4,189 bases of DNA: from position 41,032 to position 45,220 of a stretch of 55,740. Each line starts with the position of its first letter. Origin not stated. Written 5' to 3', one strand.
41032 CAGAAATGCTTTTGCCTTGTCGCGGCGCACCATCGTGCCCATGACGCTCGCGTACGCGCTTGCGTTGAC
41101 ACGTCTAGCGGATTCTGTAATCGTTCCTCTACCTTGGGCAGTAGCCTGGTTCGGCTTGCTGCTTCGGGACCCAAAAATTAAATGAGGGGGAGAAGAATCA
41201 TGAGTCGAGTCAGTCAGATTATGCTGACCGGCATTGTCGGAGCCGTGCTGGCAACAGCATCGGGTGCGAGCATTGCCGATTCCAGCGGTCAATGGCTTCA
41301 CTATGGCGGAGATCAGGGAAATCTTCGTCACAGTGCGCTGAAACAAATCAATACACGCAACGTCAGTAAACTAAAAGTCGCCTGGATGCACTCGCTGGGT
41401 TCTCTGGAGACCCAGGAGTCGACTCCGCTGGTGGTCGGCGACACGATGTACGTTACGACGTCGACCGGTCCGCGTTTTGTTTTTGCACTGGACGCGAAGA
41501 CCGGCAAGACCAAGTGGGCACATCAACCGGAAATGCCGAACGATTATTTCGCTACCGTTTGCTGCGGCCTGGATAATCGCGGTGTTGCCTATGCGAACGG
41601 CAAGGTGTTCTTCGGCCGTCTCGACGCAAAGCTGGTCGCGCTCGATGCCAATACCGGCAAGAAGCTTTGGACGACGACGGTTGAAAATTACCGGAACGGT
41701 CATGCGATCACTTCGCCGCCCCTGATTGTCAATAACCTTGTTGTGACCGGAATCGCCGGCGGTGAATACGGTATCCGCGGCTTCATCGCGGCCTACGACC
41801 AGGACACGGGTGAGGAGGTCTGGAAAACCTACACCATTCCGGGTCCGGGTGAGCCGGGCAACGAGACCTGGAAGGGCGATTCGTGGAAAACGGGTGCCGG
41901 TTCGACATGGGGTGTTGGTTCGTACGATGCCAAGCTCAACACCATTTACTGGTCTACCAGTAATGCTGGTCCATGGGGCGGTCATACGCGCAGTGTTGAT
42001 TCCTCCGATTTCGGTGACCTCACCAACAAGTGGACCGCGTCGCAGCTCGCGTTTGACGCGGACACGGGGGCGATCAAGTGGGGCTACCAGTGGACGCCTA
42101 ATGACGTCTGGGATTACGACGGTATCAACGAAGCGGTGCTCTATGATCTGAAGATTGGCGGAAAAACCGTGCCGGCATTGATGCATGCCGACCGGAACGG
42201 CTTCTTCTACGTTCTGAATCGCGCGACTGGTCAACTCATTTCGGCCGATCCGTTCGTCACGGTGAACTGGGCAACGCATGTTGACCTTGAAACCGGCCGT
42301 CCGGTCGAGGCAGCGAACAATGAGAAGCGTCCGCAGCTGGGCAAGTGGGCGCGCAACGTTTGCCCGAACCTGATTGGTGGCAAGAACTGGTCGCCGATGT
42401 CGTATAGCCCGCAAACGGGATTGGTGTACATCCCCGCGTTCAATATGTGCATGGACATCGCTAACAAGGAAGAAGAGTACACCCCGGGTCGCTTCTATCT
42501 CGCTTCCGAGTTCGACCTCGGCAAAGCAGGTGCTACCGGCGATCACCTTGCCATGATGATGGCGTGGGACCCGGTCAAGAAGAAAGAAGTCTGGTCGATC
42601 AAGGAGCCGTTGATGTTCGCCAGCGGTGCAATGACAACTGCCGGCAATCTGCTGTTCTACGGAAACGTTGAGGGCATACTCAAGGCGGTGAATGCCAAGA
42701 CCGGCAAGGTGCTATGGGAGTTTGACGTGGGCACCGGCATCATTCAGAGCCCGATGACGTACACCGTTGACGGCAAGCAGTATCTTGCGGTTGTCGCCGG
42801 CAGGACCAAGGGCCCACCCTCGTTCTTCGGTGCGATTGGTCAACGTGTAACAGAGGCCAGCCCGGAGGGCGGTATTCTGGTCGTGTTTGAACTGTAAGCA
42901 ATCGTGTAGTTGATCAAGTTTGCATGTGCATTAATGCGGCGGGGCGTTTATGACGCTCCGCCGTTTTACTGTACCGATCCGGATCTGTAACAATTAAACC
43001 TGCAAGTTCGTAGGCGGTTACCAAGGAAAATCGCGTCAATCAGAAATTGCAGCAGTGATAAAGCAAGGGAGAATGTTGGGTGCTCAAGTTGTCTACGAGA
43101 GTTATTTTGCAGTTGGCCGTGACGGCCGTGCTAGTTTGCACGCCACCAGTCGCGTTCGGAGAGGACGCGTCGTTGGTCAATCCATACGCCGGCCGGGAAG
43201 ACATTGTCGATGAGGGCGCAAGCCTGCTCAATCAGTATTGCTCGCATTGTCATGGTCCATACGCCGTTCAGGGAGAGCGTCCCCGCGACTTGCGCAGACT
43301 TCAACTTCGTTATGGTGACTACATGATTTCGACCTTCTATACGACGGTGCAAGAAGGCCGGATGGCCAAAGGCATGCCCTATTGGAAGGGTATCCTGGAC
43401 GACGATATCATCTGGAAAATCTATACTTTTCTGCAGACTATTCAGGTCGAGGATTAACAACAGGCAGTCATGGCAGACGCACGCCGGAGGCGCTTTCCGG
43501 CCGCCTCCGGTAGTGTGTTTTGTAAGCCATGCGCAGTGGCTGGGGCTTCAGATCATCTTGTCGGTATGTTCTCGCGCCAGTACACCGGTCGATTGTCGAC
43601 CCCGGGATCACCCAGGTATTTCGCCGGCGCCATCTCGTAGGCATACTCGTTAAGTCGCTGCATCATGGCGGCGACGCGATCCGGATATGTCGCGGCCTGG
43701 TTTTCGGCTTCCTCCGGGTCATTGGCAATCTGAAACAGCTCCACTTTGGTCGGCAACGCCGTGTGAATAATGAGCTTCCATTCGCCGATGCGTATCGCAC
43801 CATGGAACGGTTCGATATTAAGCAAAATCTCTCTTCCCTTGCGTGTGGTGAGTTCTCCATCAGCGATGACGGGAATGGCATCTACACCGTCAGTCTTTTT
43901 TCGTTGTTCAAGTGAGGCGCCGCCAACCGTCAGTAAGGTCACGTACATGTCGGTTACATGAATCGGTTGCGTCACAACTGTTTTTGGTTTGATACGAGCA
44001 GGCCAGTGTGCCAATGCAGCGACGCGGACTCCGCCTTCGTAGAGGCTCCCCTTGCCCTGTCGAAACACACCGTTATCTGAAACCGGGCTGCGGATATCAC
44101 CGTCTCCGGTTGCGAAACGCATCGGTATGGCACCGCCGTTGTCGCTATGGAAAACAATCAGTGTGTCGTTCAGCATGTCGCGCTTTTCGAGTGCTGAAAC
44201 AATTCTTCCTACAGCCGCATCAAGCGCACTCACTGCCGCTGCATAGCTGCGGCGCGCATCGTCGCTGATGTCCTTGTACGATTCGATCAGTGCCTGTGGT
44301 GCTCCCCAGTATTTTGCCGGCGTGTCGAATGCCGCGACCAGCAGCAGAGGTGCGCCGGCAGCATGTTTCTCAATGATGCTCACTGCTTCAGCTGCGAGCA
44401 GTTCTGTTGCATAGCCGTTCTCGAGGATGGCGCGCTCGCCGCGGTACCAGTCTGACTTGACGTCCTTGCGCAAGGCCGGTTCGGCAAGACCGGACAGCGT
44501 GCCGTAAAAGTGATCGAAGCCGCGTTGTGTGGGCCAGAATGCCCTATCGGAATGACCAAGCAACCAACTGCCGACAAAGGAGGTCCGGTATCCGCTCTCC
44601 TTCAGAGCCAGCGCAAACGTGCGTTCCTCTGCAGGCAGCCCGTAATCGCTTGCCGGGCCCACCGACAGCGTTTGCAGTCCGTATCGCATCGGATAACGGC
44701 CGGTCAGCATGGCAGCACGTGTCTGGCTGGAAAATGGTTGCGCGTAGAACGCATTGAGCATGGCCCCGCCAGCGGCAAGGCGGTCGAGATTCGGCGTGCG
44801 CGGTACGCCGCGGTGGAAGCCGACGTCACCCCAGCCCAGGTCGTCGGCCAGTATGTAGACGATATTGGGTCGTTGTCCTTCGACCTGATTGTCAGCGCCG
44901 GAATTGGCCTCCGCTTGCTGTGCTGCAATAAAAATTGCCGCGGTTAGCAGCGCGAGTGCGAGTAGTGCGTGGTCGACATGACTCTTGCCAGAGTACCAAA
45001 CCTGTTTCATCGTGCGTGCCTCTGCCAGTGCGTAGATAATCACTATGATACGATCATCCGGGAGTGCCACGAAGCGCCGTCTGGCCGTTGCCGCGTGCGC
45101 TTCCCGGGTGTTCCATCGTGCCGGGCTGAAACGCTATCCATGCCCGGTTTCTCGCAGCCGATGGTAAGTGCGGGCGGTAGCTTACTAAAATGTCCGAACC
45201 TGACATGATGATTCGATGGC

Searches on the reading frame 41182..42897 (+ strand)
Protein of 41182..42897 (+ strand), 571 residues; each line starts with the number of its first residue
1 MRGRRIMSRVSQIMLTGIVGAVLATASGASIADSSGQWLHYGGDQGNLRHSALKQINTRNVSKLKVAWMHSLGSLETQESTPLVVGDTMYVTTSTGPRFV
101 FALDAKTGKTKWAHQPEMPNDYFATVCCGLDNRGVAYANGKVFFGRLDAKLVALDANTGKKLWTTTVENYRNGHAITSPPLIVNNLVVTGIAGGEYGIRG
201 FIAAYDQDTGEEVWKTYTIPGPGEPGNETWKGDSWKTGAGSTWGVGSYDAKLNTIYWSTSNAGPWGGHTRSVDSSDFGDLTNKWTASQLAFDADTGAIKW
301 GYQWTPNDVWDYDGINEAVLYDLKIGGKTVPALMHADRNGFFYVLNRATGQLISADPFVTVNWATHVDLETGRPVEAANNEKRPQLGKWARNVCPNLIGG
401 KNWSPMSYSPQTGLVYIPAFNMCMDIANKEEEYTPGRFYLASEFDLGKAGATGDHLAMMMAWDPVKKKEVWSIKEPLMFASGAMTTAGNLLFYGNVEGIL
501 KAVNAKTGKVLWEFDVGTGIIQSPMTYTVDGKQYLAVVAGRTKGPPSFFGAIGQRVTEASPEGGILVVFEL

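Call 57: search_protein_families(library=pfam, proteins=[window:41182-42897:+])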
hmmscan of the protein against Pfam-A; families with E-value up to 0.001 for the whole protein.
window:41182-42897:+ (571 aa): 3 families
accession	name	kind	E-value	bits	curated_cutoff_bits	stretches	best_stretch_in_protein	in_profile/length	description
PF01011.28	PQQ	-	8.4e-82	276.2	26.7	2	38-353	1-335/595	Glucose/ethanol/alcohol dehydrogenase, beta-propeller domain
PF13360.13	PQQ_2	-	2e-22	80.4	27.6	2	65-221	54-199/233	Outer membrane protein assembly factor BamB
PF13570.13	Beta-prop_ACSF4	-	2.3e-14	54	133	2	60-190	119-232/329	Beta-alanine-activating enzyme, beta-propeller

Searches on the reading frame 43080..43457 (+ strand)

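Call 57: search_protein_families(library=pfam, proteins=[window:43080-43457:+])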
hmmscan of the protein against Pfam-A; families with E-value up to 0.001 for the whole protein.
window:43080-43457:+ (125 aa): 1 family
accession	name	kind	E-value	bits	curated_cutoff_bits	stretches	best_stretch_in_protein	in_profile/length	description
PF13442.11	Cytochrome_CBB3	-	4.2e-09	37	27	1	43-118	3-68/68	Cytochrome C oxidase, cbb3-type, subunit III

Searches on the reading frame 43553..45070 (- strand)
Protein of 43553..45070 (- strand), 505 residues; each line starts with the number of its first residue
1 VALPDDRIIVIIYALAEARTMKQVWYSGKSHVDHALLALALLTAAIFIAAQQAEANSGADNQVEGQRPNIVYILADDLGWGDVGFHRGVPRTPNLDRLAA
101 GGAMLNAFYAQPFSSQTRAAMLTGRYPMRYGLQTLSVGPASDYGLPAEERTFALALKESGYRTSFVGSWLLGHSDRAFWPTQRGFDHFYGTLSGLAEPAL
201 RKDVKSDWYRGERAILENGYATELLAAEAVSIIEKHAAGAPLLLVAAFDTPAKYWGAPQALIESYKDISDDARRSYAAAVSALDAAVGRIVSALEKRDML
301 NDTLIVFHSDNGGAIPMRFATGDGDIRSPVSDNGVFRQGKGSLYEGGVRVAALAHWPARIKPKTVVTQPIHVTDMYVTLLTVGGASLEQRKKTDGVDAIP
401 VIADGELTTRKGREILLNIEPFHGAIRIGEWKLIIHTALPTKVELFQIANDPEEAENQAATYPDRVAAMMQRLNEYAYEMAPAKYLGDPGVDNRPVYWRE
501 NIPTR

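Call 57: search_protein_families(library=pfam, proteins=[window:43553-45070:-])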
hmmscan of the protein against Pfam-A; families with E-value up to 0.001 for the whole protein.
window:43553-45070:- (505 aa): 3 families
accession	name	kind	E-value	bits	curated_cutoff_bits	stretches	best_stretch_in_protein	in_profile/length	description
PF00884.28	Sulfatase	-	1.7e-48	165.9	25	1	68-384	1-300/301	Sulfatase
PF16347.10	SGSH_C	-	4.6e-08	33.8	29.3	1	340-474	8-149/154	N-sulphoglucosamine sulphohydrolase, C-terminal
PF01663.27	Phosphodiest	-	0.00012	22.2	23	0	276-312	184-220/342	Type I phosphodiesterase / nucleotide pyrophosphatase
